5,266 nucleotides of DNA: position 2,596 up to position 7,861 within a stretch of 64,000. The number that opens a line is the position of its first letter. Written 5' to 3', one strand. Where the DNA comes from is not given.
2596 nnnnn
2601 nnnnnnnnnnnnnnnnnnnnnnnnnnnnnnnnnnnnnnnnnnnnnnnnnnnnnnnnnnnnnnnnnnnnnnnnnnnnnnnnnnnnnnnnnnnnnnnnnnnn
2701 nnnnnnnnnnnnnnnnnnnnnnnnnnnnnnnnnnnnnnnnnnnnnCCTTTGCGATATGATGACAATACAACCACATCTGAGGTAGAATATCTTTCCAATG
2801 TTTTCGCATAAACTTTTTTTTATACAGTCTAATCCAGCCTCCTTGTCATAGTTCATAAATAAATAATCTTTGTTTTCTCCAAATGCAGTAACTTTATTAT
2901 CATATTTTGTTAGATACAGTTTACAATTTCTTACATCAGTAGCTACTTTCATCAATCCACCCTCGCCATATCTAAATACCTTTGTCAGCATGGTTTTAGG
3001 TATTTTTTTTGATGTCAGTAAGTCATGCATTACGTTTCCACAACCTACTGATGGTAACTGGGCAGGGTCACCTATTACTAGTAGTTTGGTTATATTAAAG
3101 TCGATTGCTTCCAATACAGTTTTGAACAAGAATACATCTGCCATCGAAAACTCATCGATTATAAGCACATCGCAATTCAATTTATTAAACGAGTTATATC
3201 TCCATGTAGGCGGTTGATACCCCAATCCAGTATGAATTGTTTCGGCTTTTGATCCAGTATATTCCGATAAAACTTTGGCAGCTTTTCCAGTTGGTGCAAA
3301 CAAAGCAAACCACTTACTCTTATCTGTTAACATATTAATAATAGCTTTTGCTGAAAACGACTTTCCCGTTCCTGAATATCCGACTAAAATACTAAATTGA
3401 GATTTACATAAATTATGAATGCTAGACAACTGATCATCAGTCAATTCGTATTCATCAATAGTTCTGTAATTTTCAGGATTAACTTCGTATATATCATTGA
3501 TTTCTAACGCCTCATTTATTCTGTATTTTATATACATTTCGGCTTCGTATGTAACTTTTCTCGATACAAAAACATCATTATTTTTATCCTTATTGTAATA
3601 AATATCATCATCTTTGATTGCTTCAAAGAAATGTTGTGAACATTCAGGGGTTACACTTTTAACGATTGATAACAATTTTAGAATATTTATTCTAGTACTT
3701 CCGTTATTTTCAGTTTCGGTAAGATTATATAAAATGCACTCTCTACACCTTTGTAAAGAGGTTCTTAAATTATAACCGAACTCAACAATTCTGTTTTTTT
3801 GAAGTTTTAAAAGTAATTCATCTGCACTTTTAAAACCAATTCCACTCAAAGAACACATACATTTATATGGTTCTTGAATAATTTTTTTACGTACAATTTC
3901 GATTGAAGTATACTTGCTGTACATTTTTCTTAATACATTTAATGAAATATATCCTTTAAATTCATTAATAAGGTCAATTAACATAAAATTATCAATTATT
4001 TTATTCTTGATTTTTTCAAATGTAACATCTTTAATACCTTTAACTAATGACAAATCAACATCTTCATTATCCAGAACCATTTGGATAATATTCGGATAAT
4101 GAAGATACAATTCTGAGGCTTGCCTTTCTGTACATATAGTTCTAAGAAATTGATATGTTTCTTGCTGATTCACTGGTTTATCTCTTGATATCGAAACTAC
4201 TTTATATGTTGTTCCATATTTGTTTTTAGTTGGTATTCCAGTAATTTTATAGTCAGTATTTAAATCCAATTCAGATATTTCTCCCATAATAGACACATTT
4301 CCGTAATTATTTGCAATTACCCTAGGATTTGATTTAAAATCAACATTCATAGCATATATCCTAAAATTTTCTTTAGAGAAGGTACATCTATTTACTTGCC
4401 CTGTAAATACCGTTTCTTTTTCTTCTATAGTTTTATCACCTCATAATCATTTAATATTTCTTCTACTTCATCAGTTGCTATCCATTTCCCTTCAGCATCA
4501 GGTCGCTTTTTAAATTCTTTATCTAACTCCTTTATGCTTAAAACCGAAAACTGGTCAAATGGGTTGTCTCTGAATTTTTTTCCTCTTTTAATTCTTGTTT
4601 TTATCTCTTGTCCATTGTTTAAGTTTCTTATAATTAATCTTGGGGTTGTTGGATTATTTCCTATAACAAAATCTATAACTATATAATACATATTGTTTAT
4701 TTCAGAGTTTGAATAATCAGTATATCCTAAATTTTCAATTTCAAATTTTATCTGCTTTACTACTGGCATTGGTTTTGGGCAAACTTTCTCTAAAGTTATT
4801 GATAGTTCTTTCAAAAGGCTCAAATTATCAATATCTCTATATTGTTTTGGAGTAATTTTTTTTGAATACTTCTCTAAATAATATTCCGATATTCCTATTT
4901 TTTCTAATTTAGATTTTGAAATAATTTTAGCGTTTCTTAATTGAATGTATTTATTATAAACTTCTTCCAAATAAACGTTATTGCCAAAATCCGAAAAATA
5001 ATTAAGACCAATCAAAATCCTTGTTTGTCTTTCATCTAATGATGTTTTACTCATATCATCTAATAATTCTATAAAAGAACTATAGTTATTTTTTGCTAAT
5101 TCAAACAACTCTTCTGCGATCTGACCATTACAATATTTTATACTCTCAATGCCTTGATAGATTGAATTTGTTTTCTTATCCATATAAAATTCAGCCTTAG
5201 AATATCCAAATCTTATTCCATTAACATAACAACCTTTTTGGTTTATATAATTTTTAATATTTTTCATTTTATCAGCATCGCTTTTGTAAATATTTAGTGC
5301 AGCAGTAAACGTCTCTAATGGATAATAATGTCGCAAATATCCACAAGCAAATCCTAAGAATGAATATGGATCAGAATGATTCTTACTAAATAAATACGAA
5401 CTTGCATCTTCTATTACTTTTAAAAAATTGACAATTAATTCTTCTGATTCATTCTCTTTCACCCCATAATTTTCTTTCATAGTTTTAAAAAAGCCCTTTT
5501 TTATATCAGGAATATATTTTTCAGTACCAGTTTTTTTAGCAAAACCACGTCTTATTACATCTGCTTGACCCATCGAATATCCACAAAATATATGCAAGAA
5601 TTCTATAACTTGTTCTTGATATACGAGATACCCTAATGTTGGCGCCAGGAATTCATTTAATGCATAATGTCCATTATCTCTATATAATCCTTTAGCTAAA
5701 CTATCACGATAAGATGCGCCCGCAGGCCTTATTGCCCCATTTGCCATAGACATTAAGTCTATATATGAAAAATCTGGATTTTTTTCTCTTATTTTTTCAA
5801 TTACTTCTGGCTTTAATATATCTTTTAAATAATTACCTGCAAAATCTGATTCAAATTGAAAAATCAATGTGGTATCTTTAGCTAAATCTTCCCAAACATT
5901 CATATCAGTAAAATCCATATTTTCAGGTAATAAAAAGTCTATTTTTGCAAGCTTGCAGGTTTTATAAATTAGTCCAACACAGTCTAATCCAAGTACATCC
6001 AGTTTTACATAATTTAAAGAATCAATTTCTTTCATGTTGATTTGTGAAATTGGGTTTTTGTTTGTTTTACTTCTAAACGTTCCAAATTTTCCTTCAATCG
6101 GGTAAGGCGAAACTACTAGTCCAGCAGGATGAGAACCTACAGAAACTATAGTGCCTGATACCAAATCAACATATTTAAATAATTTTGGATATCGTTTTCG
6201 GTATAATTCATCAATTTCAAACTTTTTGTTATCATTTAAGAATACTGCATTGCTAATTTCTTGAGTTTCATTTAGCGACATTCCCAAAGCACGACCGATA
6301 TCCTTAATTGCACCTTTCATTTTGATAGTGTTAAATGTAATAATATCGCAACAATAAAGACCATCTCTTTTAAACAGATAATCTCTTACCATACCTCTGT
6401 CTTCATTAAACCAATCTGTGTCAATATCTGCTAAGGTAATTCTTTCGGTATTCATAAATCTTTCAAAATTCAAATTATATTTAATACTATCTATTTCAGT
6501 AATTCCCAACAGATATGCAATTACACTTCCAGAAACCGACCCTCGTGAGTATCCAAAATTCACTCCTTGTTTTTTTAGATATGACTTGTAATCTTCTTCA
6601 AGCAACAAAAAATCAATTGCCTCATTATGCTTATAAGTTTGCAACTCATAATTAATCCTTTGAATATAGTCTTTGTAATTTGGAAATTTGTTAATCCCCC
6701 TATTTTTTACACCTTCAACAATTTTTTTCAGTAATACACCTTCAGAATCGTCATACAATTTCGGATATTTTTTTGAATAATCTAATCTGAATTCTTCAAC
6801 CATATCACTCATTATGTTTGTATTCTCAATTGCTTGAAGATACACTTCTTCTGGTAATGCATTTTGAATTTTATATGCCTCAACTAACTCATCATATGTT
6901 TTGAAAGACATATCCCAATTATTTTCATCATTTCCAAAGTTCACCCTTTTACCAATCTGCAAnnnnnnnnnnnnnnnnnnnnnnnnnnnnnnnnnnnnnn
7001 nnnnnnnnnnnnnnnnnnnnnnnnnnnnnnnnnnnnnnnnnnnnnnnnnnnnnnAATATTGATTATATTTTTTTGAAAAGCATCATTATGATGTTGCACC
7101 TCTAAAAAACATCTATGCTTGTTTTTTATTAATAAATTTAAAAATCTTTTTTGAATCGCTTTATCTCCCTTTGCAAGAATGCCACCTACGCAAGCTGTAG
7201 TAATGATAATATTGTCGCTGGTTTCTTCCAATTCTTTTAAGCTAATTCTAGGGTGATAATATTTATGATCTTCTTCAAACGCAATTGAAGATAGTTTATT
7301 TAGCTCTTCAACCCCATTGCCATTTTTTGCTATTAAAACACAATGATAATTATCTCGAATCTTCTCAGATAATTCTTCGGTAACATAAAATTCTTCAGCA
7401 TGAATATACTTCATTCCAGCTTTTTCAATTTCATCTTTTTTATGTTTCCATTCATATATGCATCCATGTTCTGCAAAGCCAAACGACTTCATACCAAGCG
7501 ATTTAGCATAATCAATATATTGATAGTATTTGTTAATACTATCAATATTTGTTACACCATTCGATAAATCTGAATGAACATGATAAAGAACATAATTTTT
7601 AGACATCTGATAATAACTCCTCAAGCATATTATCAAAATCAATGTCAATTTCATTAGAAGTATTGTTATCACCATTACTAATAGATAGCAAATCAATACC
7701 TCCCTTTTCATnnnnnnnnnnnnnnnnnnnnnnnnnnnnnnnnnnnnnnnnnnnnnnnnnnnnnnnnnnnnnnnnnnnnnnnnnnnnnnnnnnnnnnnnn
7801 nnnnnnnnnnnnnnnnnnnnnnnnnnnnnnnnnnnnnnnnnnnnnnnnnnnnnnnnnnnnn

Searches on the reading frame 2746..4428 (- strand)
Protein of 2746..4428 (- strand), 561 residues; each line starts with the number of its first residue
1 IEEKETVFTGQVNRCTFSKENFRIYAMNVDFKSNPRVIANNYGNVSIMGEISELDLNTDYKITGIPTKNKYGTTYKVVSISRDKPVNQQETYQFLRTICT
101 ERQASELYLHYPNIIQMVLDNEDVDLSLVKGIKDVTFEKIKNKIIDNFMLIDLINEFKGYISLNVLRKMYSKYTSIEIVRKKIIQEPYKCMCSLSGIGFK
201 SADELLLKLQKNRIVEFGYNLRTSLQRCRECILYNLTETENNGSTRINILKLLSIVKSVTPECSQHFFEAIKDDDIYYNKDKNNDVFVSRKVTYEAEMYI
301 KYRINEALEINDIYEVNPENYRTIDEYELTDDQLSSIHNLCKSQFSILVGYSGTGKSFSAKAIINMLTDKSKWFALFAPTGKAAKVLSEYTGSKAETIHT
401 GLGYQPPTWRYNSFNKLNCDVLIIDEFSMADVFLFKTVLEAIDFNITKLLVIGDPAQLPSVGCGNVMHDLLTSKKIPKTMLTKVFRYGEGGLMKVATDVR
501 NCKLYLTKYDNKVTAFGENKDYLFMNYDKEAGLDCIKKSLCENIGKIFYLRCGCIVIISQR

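Call 65: search_protein_families(library=pfam, proteins=[window:2746-4350:-], max_evalue=0.001)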
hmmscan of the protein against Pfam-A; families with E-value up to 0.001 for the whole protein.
window:2746-4350:- (535 aa): 5 families
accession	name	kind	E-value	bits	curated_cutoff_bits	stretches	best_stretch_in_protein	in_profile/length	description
PF13604.12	AAA_30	-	1.4e-31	110.1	27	1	303-474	2-169/191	AAA domain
PF13245.12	AAA_19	-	7.6e-28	97.8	25.1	1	309-436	3-133/134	AAA domain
PF14490.11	HHH_RecD2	-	1.1e-07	32.1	27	1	128-219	9-91/92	ATP-dependent RecD2 DNA helicase HHH domain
PF13086.12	AAA_11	-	2.5e-06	27.9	27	0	387-435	207-253/257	AAA domain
PF05970.20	PIF1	-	7.7e-05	22.8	25.9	1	316-411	21-121/223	PIF1-like helicase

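Call 79: search_protein_families(library=pfam, proteins=[window:2746-4428:-], max_evalue=0.01)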
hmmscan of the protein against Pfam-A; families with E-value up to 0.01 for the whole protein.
window:2746-4428:- (561 aa): 10 families
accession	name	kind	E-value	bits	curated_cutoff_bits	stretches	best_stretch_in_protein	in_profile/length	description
PF13604.12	AAA_30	-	1.6e-31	110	27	1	329-500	2-169/191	AAA domain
PF13245.12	AAA_19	-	8e-28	97.7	25.1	1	335-462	3-133/134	AAA domain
PF14490.11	HHH_RecD2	-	1.2e-07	32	27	1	154-245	9-91/92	ATP-dependent RecD2 DNA helicase HHH domain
PF13086.12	AAA_11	-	2.8e-06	27.7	27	1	413-461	207-253/257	AAA domain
PF05970.20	PIF1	-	8.8e-05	22.6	25.9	1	342-437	21-121/223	PIF1-like helicase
PF13401.12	AAA_22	-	0.0012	19.5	27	1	344-451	6-120/130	AAA domain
PF23139.1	OB_YrrC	-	0.0031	17.8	27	1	7-85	3-76/76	ATP-dependent DNA helicase YrrC, OB-fold domain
PF01443.25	Viral_helicase1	-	0.0045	17.3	21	0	350-460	5-99/228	Viral superfamily 1 RNA helicase core domain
PF00910.28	RNA_helicase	-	0.0066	17.4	21.5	0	347-395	2-52/105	RNA helicase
PF03193.22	RsgA_GTPase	-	0.0075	16.5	30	0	320-368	83-127/174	RsgA GTPase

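Call 80: search_protein_families(library=phrogs, proteins=[window:2746-4428:-], max_evalue=0.0001)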
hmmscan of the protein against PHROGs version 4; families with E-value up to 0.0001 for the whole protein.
window:2746-4428:- (561 aa): 4 families
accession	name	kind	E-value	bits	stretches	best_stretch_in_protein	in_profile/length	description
phrog_4412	-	DNA, RNA and nucleotide metabolism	3e-138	463.3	1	2-546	4-548/743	exonuclease V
phrog_325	-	DNA, RNA and nucleotide metabolism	4.3e-47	162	1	262-527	403-685/986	Dda-like helicase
phrog_25471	-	unknown function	2.3e-08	35.3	1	333-459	10-161/162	-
phrog_170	-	other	5.5e-05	23.7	0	313-369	59-117/323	PhoH-like phosphate starvation-inducible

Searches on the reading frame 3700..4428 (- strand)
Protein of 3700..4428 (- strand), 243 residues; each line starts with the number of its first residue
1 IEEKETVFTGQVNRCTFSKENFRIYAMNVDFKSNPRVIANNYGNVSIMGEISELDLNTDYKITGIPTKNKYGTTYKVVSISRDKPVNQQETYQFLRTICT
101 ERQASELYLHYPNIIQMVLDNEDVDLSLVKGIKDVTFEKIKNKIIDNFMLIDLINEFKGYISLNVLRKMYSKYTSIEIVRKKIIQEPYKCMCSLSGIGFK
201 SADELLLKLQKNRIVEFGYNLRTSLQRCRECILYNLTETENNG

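Call 85: find_homologous_proteins(query=window:3700-4428:-, max_evalue=0.00001)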
Query window:3700-4428:- (243 aa): 6 proteins with E <= 0.00001 among 462 candidates.
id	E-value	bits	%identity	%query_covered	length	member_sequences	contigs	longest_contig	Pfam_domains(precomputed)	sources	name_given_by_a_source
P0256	8.7e-67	243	60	79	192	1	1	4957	PF14520.13,PF14490.12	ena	-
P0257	6.7e-65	237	49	100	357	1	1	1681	PF14520.13,PF23139.2,PF14490.12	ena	-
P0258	2.7e-62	228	46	100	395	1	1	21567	PF13604.13,PF14490.12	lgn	-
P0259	2.9e-58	215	48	88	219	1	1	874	-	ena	-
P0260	1.2e-55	207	46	84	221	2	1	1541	PF14520.13,PF14490.12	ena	-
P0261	8.4e-41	158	45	69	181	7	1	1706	-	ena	-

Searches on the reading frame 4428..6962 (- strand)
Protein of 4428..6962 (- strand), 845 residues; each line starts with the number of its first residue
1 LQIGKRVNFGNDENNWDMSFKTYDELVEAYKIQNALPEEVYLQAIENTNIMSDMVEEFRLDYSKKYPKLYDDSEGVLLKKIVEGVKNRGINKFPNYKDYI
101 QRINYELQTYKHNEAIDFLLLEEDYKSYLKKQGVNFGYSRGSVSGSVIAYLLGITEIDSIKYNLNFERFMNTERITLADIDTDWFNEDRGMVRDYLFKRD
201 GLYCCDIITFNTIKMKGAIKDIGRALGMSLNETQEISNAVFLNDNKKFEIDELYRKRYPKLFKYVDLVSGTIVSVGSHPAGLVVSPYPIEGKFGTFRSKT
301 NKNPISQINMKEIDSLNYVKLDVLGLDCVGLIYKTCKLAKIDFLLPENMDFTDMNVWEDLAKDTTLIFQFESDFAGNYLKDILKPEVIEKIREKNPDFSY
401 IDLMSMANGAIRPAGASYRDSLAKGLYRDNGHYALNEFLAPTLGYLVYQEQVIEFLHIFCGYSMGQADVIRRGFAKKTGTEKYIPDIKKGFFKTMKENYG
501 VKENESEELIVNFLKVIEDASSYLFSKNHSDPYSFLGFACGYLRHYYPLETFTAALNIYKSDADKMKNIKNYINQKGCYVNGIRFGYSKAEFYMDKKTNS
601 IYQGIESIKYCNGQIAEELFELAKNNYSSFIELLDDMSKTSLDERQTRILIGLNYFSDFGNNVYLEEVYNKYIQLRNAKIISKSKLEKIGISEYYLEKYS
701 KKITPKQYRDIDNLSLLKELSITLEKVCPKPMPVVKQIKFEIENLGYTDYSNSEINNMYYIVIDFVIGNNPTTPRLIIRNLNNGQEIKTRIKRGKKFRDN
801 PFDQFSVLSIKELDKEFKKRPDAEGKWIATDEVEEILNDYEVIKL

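Call 65: search_protein_families(library=pfam, proteins=[window:4428-6962:-], max_evalue=0.001)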
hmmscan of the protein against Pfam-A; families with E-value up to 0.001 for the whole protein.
window:4428-6962:- (845 aa): 3 families
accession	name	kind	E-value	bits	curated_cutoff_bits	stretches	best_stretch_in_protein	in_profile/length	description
PF07733.18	DNA_pol3_alpha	-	5.5e-51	174.1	23.9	1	77-325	3-260/260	Bacterial DNA polymerase III alpha NTPase domain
PF17657.6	DNA_pol3_finger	-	3.1e-16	59.6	22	1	344-498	20-165/166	Bacterial DNA polymerase III alpha subunit finger domain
PF14579.12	HHH_6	-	3.5e-05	24.4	25.6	1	587-662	11-86/90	Helix-hairpin-helix motif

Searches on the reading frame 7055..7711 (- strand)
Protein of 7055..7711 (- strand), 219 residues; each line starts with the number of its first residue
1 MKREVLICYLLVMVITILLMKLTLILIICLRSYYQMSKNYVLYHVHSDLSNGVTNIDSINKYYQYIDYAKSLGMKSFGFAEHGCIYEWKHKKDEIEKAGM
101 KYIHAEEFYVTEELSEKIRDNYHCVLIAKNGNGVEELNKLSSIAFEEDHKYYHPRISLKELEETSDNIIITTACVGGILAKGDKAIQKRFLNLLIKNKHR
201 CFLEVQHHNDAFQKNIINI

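Call 65: search_protein_families(library=pfam, proteins=[window:7055-7711:-], max_evalue=0.001)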
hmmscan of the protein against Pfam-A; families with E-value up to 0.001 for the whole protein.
window:7055-7711:- (219 aa): 1 family
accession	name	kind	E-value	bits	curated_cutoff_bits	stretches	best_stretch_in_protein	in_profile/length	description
PF02811.25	PHP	-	1.9e-19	71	26.4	1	43-207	2-163/164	PHP domain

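Call 70: find_encoding_contigs(protein=window:7055-7606:-, flank=3000, max_places=4)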
Protein seq(184 aa) (184 aa): 1 contig read that carries it; 1 place shown.
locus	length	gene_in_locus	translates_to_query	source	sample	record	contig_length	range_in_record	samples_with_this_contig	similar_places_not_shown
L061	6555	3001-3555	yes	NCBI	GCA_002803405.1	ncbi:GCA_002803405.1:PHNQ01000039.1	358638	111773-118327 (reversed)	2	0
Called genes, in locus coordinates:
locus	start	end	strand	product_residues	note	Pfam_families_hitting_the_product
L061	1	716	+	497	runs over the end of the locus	-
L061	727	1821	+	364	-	-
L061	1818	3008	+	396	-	PF12705:PDDEXK_1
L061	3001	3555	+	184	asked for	PF02811:PHP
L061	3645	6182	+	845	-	PF07733:DNA_pol3_alpha, PF17657:DNA_pol3_finger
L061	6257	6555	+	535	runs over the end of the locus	PF14490:HHH_RecD2 (weak), PF13086:AAA_11 (faint), PF13245:AAA_19, PF13604:AAA_30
